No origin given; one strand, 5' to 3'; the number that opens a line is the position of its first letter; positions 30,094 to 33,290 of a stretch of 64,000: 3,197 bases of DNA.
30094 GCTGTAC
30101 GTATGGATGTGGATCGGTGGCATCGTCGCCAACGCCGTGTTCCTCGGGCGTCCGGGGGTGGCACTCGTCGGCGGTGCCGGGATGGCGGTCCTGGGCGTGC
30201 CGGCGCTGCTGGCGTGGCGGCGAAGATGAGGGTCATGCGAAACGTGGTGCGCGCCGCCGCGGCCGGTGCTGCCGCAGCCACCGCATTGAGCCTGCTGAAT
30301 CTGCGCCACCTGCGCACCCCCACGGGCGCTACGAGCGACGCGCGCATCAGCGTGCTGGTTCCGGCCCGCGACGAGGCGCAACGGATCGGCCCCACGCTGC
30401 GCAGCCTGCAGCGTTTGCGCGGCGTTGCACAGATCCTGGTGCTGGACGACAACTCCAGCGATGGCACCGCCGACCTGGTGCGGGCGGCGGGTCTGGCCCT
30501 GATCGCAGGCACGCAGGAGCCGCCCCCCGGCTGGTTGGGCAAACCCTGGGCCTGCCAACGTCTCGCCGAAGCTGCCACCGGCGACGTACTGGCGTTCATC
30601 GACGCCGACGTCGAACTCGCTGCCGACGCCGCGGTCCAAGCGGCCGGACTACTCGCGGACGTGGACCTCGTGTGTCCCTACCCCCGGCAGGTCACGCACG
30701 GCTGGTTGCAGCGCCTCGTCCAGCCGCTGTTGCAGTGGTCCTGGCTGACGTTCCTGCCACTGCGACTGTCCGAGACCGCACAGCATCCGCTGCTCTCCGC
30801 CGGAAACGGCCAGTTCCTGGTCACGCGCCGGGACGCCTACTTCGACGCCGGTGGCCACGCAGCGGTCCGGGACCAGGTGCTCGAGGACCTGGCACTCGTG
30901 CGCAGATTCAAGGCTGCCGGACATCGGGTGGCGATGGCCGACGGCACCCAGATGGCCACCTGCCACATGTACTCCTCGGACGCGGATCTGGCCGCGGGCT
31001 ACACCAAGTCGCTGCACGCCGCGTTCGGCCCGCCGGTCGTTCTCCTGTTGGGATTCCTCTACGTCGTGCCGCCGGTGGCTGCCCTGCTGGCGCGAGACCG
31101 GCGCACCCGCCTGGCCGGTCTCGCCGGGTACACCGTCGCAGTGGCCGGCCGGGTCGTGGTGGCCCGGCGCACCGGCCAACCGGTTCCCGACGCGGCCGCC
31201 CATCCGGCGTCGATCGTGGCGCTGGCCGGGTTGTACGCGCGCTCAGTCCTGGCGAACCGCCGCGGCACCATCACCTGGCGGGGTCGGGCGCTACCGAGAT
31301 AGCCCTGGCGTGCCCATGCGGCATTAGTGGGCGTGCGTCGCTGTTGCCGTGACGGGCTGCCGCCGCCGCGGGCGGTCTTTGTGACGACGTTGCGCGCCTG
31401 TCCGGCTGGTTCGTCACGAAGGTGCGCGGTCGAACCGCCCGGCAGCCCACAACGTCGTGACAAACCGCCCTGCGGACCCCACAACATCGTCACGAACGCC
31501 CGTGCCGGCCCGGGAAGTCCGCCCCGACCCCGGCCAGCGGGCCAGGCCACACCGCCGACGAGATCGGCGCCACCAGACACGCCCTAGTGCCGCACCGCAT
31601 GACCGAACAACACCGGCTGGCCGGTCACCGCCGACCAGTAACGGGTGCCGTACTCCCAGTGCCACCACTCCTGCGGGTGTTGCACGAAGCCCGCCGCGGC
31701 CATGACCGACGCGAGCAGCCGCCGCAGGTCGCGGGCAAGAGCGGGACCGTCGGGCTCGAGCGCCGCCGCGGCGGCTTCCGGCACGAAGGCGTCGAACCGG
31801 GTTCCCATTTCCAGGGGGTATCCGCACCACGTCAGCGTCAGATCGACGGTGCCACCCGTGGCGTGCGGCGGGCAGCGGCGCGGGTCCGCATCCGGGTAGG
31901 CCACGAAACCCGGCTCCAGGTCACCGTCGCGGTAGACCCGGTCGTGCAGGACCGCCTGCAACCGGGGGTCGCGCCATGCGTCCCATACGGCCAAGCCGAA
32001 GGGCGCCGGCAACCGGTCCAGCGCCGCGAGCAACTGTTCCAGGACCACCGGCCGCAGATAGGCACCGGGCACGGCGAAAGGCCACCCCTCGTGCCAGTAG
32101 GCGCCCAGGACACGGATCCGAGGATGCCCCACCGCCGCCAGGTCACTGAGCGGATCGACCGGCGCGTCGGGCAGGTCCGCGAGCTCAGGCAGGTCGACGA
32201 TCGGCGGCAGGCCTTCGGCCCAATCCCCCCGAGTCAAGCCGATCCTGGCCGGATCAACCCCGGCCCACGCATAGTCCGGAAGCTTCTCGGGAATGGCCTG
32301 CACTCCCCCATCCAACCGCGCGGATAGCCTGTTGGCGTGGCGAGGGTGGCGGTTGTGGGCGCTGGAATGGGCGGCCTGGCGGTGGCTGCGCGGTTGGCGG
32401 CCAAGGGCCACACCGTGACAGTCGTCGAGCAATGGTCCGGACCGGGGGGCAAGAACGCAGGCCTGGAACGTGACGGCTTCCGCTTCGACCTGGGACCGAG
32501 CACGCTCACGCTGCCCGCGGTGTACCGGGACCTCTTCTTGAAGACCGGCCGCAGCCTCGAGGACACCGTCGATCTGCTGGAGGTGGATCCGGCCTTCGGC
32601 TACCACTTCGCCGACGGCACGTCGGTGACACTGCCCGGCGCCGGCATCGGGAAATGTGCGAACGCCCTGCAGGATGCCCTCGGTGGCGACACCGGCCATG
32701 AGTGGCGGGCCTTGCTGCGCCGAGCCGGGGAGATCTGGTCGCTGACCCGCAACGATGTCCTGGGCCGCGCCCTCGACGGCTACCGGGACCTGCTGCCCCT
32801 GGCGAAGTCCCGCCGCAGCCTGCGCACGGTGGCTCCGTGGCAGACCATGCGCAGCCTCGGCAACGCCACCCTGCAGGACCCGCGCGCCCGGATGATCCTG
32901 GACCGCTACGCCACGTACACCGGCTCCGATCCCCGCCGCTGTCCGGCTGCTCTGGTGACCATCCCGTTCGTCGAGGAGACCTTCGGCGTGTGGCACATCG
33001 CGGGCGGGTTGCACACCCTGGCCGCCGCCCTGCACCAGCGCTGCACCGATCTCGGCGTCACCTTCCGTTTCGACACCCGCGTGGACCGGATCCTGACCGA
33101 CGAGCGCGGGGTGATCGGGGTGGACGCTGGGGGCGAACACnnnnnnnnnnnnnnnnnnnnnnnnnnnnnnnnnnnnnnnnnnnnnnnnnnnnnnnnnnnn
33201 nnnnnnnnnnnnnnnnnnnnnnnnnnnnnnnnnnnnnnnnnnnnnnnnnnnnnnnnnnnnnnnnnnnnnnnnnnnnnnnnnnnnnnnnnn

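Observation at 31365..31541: Family-A ~177-bp MITE-like intergenic element, three copies in this window, all between convergent genes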

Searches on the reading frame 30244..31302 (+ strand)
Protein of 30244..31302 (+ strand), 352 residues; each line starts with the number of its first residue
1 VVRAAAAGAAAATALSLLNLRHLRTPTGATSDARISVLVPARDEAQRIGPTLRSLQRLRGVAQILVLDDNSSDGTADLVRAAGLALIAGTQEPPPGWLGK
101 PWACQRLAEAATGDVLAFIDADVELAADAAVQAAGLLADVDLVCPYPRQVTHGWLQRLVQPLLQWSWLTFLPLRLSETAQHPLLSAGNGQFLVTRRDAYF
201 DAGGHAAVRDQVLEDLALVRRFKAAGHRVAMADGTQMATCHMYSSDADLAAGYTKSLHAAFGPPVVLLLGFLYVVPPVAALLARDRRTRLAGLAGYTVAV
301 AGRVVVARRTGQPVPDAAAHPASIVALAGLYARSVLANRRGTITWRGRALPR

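Call 38: search_protein_families(library=pfam, proteins=[window:30244-31302:+], max_evalue=0.001)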
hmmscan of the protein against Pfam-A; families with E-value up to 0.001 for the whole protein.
window:30244-31302:+ (352 aa): 4 families
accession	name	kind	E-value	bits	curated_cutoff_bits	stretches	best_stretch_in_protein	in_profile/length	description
PF00535.33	Glycos_transf_2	-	1.8e-13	51.2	23.3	1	36-148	1-116/168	Glycosyl transferase family 2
PF13506.12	Glyco_transf_21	-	1.5e-11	44.5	21.7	1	92-236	10-151/174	Glycosyl transferase family 21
PF13641.12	Glyco_tranf_2_3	-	9e-10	39.4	27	1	34-238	2-210/230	Glycosyltransferase like family 2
PF13704.12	Glyco_tranf_2_4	-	0.00031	21.6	27.5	1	42-122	1-81/98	Glycosyl transferase family 2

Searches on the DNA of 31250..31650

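Call 79: search_rna_families(source=window, start=31250, end=31650, threshold=evalue, max_evalue=1)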
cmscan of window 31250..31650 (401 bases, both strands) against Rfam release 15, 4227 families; matches with E-value up to 1: 1.
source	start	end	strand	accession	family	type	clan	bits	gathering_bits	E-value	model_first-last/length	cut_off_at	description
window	31467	31509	+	RF01843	neisseria_FSE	Cis-reg; frameshift_element;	-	16.1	50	0.92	1-40/40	no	neiserria ribosomal frameshift element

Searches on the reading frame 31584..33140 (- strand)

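Call 38: search_protein_families(library=pfam, proteins=[window:31584-33140:-], max_evalue=0.001)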
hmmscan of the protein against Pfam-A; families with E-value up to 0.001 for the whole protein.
window:31584-33140:- (518 aa): 1 family
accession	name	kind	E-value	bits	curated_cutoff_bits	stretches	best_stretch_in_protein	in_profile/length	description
PF01427.22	Peptidase_M15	-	4.7e-15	56.3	27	1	380-498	60-185/199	D-ala-D-ala dipeptidase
